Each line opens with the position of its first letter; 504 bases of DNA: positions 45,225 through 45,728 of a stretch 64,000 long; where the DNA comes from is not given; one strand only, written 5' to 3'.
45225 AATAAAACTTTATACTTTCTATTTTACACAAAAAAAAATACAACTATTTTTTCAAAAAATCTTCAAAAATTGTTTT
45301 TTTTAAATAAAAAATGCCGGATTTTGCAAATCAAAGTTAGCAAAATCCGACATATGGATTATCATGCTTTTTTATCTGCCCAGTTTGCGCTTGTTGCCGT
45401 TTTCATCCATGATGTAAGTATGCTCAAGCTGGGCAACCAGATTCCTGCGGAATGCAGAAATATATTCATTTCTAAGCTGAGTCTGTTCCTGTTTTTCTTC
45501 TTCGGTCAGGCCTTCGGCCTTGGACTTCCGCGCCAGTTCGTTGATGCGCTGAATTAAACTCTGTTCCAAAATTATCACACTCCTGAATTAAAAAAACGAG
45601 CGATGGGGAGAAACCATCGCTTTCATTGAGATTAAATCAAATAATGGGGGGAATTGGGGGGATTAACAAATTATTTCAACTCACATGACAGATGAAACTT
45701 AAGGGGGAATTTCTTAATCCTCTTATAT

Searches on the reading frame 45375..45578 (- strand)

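Call 58: search_protein_families(library=pfam, proteins=[window:45375-45578:-], max_evalue=0.0001)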
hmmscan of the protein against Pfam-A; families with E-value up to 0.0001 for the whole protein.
window:45375-45578:- (68 aa): 1 family
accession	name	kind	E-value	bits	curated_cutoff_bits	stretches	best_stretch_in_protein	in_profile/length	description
PF05979.17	DUF896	-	1.2e-23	83.1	24.2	1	8-63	2-57/64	Bacterial protein of unknown function (DUF896)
